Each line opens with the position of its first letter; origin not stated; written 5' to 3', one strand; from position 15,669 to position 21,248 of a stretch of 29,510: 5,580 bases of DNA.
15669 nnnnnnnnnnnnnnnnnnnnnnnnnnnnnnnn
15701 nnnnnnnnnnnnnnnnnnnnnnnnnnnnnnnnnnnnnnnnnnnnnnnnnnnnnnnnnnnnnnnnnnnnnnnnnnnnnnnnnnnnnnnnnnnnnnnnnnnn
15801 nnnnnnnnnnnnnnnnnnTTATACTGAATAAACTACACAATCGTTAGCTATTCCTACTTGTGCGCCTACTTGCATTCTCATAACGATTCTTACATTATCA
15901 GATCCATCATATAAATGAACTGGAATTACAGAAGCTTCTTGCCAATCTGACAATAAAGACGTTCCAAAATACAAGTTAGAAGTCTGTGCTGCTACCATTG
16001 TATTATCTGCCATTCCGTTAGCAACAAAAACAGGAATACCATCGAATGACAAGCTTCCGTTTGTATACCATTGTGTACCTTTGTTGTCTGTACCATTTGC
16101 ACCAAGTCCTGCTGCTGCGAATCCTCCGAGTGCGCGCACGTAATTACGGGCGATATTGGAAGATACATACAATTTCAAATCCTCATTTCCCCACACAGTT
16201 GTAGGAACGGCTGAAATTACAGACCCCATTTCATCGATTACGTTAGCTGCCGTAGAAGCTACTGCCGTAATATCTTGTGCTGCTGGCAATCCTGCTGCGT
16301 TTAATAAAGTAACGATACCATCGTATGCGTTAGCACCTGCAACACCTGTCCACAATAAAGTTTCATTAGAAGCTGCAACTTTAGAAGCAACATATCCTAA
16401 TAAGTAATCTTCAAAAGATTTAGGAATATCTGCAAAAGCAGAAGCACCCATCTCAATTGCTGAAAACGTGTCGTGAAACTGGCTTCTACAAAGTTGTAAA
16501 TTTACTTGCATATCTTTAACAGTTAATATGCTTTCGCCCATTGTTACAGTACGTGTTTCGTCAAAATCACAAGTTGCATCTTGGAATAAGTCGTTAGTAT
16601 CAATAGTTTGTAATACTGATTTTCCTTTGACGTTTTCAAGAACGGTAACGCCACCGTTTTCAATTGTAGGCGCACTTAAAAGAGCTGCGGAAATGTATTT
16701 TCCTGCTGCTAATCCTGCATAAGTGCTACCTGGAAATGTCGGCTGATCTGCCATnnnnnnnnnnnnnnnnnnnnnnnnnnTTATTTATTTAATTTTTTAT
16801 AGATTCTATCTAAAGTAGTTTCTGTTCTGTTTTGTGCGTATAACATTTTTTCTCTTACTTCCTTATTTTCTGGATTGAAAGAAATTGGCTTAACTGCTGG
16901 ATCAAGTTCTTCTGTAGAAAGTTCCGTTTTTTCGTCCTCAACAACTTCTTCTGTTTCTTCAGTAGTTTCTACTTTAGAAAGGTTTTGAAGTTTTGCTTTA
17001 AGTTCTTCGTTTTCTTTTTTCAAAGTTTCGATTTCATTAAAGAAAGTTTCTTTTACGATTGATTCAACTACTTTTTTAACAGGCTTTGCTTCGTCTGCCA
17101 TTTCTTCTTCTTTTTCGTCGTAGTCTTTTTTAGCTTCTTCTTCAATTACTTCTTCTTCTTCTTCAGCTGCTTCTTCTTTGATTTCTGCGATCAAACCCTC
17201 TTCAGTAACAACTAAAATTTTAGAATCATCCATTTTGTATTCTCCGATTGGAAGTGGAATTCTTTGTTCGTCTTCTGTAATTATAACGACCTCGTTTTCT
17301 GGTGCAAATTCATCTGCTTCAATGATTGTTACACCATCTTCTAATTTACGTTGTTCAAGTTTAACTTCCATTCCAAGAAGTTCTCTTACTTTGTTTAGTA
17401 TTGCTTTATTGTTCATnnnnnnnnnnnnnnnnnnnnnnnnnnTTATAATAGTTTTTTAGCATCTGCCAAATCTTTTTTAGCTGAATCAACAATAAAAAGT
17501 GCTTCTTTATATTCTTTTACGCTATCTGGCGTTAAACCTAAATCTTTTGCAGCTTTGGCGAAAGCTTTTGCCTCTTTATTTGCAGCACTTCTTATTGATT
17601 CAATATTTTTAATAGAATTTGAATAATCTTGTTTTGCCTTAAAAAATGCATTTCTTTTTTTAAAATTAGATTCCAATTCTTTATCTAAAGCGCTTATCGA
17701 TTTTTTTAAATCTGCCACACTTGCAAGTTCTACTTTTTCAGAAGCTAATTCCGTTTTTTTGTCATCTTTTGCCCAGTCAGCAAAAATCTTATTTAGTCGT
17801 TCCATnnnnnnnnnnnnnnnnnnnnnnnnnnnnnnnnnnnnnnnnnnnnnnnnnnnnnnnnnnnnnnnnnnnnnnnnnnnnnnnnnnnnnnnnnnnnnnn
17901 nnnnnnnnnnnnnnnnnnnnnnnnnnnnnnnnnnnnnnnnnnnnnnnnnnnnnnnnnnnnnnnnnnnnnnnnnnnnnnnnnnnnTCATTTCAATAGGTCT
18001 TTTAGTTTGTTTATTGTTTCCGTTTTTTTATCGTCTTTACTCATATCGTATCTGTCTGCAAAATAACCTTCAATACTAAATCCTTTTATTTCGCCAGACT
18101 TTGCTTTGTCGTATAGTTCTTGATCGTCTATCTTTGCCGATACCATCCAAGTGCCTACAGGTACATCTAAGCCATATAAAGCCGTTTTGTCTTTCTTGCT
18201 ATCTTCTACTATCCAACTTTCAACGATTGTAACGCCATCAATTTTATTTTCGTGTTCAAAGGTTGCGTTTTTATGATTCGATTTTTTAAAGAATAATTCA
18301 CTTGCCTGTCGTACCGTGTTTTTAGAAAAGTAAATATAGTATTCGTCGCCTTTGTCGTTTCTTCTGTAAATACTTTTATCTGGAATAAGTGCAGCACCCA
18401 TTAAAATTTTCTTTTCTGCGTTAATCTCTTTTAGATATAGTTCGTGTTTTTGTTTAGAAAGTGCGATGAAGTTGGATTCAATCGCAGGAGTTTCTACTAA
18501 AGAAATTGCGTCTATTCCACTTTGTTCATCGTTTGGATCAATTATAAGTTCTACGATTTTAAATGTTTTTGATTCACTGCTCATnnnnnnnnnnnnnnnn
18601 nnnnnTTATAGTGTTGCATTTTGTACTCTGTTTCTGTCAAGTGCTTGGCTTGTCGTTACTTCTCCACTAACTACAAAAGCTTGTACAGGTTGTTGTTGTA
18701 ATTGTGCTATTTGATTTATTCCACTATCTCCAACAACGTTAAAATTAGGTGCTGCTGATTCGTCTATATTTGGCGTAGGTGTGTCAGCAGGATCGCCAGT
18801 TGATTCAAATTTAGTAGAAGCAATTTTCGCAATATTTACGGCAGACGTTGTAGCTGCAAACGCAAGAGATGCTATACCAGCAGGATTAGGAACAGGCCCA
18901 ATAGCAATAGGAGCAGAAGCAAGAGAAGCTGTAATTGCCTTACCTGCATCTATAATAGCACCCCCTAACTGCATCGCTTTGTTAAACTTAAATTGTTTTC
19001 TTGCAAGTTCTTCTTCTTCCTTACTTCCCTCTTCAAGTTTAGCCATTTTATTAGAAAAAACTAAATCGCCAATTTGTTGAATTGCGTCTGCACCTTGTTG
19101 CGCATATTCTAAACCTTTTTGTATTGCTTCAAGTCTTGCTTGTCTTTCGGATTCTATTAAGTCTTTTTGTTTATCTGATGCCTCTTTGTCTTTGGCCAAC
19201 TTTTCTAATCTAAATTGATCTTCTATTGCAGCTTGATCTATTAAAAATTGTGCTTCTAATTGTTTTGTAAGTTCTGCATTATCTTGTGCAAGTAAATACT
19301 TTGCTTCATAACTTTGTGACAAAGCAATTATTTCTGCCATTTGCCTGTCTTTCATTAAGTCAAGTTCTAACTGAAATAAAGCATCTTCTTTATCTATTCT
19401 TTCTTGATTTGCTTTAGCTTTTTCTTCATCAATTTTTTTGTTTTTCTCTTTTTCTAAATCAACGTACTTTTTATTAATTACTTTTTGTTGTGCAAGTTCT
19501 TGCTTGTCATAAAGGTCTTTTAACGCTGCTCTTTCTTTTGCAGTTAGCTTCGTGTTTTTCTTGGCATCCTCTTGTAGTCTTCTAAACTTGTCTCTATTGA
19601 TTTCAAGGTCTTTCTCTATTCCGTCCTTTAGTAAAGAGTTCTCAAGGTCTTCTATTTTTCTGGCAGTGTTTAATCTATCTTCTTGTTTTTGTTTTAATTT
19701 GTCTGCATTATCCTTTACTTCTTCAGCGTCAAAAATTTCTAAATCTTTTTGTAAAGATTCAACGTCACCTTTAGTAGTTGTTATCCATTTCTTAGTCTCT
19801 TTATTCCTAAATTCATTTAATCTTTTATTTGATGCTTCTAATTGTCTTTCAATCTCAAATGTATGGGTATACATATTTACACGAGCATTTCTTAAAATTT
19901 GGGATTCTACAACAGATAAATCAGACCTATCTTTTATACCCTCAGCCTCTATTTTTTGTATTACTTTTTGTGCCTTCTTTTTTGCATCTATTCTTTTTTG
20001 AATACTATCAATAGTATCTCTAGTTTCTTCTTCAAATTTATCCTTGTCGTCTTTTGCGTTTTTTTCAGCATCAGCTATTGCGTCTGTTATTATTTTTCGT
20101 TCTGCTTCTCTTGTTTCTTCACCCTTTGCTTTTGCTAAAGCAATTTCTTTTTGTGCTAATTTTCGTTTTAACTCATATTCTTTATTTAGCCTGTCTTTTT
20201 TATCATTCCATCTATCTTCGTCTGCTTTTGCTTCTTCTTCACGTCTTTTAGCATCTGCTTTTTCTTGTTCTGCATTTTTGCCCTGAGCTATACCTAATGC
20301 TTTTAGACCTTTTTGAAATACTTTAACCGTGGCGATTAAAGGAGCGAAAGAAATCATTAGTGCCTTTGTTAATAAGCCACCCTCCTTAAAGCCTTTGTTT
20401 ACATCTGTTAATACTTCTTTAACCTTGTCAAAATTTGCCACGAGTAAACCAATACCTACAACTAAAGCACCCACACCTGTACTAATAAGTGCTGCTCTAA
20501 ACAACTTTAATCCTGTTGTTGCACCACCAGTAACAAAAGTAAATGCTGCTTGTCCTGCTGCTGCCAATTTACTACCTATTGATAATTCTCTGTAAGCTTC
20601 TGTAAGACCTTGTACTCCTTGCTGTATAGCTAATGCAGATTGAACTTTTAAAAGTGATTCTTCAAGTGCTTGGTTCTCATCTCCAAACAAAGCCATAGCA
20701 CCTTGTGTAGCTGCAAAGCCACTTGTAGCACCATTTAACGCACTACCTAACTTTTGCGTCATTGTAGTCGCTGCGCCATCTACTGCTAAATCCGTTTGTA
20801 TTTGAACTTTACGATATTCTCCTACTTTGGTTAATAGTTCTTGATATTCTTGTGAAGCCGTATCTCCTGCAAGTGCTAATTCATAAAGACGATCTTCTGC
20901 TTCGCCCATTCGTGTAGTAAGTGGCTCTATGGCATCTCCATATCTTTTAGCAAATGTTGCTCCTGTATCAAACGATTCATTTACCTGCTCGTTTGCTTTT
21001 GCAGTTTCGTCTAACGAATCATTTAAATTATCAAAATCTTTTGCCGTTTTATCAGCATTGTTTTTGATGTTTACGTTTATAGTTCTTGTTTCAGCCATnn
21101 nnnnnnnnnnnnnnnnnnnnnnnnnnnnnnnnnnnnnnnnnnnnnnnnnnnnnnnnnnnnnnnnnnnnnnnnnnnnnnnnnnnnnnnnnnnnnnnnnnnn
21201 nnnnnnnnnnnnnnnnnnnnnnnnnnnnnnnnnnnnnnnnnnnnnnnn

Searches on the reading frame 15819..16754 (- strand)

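Call 28: search_protein_families(library=phrogs, proteins=[window:15819-16754:-], max_evalue=0.01)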
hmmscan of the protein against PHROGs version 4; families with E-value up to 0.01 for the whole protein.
window:15819-16754:- (311 aa): 2 families
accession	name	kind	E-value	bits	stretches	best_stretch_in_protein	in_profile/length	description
phrog_11320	-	unknown function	9.8e-32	111.1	1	10-310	9-305/324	-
phrog_1623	-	head and packaging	2e-06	28.4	1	67-308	83-299/305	virion structural protein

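Call 80: search_protein_families(library=pfam, proteins=[window:15819-16754:-], max_evalue=0.5)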
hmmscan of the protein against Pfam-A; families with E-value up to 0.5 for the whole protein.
window:15819-16754:- (311 aa): 1 family
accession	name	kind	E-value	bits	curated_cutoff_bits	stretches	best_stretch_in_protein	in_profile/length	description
PF19774.5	DUF6260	-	0.043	13.3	26.6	1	144-209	142-209/301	Family of unknown function (DUF6260)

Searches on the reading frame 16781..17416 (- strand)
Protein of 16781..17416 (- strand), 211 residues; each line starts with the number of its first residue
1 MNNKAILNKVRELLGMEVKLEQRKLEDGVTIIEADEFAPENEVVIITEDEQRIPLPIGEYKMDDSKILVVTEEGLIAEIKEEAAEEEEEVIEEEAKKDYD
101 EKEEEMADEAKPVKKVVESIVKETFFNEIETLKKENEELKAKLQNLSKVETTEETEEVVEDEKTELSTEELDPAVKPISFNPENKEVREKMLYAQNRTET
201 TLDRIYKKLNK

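Call 28: search_protein_families(library=phrogs, proteins=[window:16781-17416:-], max_evalue=0.01)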
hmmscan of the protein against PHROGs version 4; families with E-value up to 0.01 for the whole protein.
window:16781-17416:- (211 aa): 1 family
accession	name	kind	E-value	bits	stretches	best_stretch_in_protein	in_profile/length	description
phrog_24921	-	unknown function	7e-06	26.4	1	18-148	205-332/349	-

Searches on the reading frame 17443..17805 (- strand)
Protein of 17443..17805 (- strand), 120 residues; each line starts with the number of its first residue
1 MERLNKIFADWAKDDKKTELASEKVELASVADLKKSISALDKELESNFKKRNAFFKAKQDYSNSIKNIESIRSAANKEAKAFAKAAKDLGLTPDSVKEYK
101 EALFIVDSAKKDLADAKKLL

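Call 28: search_protein_families(library=phrogs, proteins=[window:17443-17805:-], max_evalue=0.01)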
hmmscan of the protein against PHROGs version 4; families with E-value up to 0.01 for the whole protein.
window:17443-17805:- (120 aa): 1 family
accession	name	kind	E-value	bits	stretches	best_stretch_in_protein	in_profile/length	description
phrog_1272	-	tail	0.0032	16.2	1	53-112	258-318/1606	tail length tape measure protein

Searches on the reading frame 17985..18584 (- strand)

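Call 28: search_protein_families(library=phrogs, proteins=[window:17985-18584:-], max_evalue=0.01)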
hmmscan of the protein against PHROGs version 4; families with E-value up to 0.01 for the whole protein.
window:17985-18584:- (199 aa): 8 families
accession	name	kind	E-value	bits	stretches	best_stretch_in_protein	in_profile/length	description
phrog_24921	-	unknown function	2e-54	186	1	10-190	3-186/349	-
phrog_1530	-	other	2.4e-18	67.6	1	35-174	226-348/379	DNA methyltransferase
phrog_3017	-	head and packaging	2.5e-12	47.7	1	24-189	10-166/402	head maturation protease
phrog_34096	-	head and packaging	1e-09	38.7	1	47-182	122-242/412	head maturation protease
phrog_15223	-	other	4.7e-09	37.5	1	50-182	5-121/199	protease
phrog_19260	-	unknown function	4.4e-08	33.9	1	24-198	10-173/253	-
phrog_33677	-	head and packaging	0.00022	21.4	1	105-174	193-263/564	head maturation protease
phrog_13242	-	unknown function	0.00024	21.2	1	85-174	338-422/450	-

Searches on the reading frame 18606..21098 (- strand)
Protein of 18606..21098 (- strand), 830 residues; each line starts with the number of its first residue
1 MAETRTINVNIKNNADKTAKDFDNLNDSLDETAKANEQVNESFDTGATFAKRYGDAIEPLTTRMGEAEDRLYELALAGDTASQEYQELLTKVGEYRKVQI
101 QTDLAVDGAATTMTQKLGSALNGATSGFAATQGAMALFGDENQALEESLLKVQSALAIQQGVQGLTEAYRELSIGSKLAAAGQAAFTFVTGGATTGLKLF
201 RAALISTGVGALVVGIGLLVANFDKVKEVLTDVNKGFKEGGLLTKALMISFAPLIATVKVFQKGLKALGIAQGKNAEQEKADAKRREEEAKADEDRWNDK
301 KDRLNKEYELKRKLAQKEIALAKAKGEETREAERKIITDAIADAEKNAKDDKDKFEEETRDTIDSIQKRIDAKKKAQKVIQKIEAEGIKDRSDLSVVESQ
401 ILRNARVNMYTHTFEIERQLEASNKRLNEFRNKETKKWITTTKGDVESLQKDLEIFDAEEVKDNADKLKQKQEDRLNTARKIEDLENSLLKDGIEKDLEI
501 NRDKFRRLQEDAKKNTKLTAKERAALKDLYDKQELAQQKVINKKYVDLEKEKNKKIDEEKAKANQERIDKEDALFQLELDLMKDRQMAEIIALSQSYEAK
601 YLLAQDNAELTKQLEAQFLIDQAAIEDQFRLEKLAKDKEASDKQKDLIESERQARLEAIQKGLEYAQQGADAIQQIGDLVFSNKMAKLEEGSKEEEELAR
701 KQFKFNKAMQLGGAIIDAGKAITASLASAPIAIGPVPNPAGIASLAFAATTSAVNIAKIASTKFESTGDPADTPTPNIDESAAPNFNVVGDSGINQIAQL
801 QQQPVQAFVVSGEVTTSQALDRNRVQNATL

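Call 5: search_protein_families(library=phrogs, proteins=[window:18606-21098:-], max_evalue=0.01)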
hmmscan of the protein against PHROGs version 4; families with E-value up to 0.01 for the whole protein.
window:18606-21098:- (830 aa): 2 families
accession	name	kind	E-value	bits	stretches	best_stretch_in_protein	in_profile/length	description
phrog_9483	-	tail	2e-08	34.3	1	564-769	413-590/657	tail length tape measure protein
phrog_1538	-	tail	3.7e-07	30.2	1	338-762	298-703/811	tail length tape measure protein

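Call 6: search_protein_families(library=pfam, proteins=[window:18606-21098:-], max_evalue=0.01)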
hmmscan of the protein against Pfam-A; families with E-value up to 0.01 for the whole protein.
window:18606-21098:- (830 aa): 0 families
